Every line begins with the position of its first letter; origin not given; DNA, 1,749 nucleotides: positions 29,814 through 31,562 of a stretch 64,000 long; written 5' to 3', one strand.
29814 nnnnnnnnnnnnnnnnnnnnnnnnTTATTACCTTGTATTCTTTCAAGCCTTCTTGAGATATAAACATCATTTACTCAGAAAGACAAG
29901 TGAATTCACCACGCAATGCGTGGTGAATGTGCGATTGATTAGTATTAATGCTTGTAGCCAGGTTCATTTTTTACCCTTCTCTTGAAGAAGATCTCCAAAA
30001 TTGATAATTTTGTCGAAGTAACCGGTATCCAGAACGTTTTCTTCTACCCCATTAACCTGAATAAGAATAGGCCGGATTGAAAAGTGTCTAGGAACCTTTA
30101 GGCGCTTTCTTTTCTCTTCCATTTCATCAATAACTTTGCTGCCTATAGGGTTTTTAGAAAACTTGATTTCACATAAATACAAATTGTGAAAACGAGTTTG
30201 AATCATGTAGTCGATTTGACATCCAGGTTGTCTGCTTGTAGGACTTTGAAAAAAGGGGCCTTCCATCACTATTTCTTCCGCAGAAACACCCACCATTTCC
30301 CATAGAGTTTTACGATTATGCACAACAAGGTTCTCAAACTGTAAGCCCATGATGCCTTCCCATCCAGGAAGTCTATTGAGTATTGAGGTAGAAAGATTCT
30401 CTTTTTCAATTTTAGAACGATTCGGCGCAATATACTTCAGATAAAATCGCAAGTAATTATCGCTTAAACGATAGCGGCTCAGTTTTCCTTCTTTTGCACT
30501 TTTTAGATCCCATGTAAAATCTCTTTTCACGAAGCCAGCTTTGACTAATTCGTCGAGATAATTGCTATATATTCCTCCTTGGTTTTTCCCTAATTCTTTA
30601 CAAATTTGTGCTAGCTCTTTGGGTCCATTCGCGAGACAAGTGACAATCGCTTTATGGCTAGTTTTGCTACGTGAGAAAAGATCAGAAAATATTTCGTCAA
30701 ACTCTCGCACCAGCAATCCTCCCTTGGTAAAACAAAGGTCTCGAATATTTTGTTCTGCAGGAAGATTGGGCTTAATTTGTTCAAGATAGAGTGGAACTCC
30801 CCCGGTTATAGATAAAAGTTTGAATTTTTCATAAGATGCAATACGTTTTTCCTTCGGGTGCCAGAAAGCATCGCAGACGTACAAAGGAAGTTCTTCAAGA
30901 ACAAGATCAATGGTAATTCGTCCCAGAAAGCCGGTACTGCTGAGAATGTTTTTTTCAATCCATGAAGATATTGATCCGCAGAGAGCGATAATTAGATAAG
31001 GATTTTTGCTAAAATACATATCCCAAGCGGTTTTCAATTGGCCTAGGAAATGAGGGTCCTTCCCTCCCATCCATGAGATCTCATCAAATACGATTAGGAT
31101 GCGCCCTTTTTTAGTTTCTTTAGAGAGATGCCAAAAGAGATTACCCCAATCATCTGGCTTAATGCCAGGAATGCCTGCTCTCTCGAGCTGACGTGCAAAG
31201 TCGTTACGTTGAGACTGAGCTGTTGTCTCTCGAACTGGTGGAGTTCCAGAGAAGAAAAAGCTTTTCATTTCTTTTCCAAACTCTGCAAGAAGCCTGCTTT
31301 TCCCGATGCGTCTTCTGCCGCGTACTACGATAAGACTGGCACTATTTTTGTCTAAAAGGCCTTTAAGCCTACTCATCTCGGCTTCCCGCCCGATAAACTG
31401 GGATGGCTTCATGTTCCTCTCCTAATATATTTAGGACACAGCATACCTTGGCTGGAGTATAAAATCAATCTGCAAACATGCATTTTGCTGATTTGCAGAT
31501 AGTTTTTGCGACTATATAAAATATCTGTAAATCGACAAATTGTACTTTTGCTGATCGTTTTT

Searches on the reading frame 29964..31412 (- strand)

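Call 18: search_protein_families(library=pfam, proteins=[window:29964-31412:-], max_evalue=0.01)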
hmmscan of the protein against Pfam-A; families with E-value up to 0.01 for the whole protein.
window:29964-31412:- (482 aa): 5 families
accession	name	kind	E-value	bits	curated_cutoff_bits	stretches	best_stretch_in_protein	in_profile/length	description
PF01637.24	ATPase_2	-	2e-09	38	33.2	1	6-212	1-224/225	ATPase domain predominantly from Archaea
PF13191.12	AAA_16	-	2.9e-06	28.3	32.6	1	5-126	1-155/167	AAA ATPase domain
PF13401.12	AAA_22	-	3.2e-05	24.7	27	1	24-141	4-119/130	AAA domain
PF13173.12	AAA_14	-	0.0001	22.7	27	1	27-158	4-109/129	AAA domain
PF01022.26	HTH_5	-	0.00019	21.7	22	1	256-296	7-46/47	Bacterial regulatory protein, arsR family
